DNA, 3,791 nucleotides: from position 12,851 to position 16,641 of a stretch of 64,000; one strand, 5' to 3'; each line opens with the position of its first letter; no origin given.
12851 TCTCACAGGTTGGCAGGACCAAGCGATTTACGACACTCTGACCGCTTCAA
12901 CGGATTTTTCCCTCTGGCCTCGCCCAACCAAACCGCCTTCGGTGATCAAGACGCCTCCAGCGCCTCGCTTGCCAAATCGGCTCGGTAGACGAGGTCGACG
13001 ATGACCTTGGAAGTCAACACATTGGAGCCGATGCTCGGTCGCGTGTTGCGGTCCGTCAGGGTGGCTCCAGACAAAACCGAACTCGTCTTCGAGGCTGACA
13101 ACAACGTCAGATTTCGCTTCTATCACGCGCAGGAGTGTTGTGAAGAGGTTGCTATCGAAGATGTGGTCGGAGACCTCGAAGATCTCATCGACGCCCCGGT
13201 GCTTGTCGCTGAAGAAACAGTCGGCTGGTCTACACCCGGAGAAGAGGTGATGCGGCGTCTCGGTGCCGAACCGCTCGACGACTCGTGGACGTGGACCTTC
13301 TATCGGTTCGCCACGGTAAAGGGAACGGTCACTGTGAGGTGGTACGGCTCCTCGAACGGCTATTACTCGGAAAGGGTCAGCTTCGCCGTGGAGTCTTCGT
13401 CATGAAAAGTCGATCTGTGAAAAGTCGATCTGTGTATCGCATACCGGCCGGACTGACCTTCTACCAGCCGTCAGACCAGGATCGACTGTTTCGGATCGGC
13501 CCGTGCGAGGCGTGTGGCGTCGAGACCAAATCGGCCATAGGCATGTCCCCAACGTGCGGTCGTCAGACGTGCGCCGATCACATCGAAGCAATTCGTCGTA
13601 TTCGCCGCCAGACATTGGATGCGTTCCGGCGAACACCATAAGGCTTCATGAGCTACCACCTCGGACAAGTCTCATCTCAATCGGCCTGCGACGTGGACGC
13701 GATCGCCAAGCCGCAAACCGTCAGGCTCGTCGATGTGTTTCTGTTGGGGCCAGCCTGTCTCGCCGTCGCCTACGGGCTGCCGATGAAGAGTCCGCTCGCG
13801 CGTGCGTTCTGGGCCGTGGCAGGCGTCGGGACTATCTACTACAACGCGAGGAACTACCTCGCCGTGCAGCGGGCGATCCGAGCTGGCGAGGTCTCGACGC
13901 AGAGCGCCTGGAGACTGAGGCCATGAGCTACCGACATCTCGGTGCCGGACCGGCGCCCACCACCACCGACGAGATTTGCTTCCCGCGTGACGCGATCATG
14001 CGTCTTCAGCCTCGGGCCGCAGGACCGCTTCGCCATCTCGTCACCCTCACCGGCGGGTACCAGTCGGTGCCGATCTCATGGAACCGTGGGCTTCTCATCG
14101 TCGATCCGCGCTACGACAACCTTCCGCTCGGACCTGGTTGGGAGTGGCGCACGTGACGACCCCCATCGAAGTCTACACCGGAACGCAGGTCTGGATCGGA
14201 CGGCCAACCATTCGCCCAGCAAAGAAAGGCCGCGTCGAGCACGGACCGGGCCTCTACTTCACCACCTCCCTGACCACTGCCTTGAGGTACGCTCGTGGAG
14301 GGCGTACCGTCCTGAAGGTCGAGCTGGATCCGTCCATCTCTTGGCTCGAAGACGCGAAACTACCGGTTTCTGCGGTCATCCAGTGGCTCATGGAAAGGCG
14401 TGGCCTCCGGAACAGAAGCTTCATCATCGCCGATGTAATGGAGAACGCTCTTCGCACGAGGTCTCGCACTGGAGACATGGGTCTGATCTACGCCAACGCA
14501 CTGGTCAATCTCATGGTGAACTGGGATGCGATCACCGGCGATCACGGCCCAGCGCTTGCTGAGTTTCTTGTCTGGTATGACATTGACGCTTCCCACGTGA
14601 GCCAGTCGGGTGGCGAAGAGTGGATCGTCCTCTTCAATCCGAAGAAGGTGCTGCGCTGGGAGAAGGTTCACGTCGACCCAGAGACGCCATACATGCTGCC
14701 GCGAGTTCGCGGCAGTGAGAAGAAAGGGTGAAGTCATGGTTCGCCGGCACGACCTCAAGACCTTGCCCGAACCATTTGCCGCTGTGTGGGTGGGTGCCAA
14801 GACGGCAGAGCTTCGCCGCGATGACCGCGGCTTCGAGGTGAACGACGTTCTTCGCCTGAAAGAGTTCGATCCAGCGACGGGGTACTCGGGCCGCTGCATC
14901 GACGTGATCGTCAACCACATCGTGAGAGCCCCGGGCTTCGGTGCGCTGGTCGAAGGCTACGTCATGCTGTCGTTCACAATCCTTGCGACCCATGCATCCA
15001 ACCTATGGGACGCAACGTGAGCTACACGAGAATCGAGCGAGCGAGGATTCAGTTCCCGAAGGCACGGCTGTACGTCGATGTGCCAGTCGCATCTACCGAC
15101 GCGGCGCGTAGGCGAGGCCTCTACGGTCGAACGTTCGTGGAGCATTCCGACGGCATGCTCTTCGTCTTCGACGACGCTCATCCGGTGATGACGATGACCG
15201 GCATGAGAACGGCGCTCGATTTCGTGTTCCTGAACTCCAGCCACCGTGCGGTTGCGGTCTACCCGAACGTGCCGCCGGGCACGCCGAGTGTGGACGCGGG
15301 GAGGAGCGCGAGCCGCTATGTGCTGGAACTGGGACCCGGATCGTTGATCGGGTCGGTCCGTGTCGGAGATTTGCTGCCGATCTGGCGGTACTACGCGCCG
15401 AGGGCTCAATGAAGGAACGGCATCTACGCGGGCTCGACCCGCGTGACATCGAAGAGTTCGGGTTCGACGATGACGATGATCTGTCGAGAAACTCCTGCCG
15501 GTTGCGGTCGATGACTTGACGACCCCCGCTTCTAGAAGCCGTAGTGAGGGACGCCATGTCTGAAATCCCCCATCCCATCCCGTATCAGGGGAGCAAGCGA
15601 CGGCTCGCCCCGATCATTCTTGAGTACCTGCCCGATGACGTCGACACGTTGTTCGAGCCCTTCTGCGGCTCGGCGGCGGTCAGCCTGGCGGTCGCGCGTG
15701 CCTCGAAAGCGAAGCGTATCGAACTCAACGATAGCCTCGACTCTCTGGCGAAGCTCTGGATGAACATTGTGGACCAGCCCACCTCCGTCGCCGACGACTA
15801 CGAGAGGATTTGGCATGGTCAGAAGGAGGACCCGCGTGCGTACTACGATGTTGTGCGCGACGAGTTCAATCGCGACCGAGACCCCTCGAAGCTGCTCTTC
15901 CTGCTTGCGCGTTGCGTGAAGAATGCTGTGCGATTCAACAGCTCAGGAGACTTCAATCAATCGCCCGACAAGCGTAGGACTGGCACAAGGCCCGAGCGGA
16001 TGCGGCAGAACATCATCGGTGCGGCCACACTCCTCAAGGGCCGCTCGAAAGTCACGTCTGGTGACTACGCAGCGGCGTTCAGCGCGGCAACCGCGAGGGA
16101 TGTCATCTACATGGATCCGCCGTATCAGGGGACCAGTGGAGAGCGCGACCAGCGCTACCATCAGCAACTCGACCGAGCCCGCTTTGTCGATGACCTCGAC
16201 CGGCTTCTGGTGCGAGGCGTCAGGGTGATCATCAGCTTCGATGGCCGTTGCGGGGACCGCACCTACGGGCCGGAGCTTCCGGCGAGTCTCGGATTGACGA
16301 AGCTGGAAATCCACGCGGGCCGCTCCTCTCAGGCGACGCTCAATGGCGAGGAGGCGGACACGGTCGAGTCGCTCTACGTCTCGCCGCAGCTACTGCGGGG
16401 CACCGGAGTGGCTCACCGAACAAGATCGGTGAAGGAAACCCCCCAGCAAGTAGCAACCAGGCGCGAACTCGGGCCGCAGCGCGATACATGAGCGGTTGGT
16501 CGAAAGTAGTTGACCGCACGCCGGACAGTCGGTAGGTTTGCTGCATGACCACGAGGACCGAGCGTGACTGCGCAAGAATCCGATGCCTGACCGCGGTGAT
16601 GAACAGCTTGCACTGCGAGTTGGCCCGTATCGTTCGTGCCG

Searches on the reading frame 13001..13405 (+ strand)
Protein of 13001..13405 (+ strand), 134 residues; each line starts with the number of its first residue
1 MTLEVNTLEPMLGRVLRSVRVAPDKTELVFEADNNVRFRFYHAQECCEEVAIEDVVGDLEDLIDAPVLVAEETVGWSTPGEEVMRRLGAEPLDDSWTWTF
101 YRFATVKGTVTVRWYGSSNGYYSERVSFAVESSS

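Call 42: search_protein_families(library=pfam, proteins=[window:13001-13405:+], max_evalue=0.01)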
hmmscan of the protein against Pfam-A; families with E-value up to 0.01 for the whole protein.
window:13001-13405:+ (134 aa): 1 family
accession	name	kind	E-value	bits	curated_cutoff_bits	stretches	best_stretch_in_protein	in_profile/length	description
PF24240.1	DUF7448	-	7.2e-23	81.4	27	1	11-128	3-104/104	Domain of unknown function (DUF7448)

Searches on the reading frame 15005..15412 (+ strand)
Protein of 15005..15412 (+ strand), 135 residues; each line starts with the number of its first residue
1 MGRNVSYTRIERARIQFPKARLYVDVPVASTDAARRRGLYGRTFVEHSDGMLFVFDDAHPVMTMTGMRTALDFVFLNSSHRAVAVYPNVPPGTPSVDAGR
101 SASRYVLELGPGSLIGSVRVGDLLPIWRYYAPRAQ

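Call 42: search_protein_families(library=pfam, proteins=[window:15005-15412:+], max_evalue=0.01)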
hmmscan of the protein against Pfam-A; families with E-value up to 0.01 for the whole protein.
window:15005-15412:+ (135 aa): 1 family
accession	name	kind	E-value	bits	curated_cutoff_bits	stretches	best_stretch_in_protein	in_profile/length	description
PF02643.20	DUF192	-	3.1e-17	62.9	27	1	24-122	1-92/96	Uncharacterized ACR, COG1430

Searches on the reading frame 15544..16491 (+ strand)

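Call 12: search_protein_families(library=phrogs, proteins=[window:15544-16491:+], max_evalue=0.001)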
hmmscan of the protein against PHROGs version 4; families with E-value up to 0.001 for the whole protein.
window:15544-16491:+ (315 aa): 5 families
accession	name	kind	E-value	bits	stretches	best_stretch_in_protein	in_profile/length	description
phrog_56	-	other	7e-36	125.7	1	7-233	60-282/647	DNA methyltransferase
phrog_116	-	other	4e-14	52.9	1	34-230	536-732/779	DNA methyltransferase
phrog_13242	-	unknown function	0.00019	21.6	1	17-200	34-203/450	-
phrog_27806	-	other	0.00033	20.1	0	14-207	53-270/798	DNA methyltransferase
phrog_1996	-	other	0.0005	21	1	134-231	4-100/150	DNA methyltransferase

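Call 42: search_protein_families(library=pfam, proteins=[window:15544-16491:+], max_evalue=0.01)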
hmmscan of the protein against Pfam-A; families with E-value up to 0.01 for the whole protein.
window:15544-16491:+ (315 aa): 1 family
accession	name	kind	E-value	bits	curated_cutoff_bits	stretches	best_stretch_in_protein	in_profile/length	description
PF02086.21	MethyltransfD12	-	1e-30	107.7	22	1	14-210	1-201/253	D12 class N6 adenine-specific DNA methyltransferase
